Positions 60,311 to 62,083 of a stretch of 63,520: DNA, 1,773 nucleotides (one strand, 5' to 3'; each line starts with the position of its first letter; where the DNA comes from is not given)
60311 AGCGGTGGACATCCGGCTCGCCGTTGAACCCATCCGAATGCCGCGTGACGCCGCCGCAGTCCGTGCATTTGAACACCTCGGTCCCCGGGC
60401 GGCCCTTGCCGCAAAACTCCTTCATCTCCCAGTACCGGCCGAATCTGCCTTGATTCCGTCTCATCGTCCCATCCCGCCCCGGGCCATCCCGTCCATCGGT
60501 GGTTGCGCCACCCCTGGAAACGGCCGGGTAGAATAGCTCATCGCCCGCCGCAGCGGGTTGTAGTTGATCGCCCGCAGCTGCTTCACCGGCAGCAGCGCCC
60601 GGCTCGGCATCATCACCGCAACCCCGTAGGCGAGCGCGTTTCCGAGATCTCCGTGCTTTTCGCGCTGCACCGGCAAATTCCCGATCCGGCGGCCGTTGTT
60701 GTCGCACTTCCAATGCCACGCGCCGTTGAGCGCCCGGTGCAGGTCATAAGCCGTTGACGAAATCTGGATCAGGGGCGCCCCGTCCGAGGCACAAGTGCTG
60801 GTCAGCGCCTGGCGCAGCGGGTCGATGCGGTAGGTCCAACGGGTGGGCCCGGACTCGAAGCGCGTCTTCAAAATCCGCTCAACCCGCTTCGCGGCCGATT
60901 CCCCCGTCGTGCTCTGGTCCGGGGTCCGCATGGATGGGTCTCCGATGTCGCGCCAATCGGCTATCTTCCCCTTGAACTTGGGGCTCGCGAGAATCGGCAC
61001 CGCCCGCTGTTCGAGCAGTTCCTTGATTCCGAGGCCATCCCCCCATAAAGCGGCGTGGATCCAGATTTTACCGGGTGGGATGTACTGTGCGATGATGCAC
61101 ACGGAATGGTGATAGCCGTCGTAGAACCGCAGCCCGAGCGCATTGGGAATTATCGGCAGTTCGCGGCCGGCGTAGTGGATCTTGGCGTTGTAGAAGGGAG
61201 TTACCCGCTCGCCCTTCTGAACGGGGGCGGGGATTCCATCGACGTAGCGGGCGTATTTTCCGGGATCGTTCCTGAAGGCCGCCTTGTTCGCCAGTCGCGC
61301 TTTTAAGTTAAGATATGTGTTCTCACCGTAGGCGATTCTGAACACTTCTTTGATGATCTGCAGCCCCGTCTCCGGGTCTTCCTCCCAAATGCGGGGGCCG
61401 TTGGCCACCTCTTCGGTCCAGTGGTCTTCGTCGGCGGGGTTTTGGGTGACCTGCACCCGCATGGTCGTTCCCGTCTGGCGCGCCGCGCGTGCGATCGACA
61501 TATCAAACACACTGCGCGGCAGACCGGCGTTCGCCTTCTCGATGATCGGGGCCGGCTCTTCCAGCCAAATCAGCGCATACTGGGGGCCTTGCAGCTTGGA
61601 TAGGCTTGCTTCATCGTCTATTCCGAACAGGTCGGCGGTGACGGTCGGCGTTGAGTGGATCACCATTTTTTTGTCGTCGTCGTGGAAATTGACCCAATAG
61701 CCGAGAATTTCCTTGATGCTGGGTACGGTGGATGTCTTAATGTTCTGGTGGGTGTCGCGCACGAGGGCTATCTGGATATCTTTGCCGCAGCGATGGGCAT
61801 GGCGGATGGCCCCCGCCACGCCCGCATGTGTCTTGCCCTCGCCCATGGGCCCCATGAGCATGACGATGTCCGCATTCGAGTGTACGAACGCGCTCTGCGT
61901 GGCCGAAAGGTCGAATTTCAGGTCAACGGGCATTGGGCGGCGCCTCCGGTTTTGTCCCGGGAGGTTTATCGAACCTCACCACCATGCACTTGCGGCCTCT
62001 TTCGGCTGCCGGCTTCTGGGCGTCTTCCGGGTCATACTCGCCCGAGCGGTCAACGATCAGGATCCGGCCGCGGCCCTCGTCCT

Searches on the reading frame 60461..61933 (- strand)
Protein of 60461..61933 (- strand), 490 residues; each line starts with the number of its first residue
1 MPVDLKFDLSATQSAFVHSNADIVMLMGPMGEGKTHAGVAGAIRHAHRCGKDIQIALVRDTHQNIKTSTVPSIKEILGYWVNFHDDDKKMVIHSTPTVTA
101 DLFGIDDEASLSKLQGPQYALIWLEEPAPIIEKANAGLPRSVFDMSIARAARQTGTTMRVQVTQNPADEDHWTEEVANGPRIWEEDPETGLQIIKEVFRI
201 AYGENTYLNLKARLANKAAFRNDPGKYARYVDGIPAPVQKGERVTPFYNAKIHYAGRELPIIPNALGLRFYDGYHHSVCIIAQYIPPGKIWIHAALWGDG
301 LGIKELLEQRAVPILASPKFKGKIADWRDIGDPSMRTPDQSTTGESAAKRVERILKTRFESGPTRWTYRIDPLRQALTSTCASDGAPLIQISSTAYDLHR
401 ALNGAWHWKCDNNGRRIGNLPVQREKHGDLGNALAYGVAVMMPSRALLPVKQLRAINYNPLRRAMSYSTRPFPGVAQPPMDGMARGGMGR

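Call 38: search_protein_families(library=phrogs, proteins=[window:60461-61933:-], max_evalue=0.00001)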
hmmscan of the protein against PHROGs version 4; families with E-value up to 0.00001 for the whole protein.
window:60461-61933:- (490 aa): 1 family
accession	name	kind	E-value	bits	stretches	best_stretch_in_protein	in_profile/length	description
phrog_979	-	head and packaging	1.4e-10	41.5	1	10-175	155-312/642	terminase large subunit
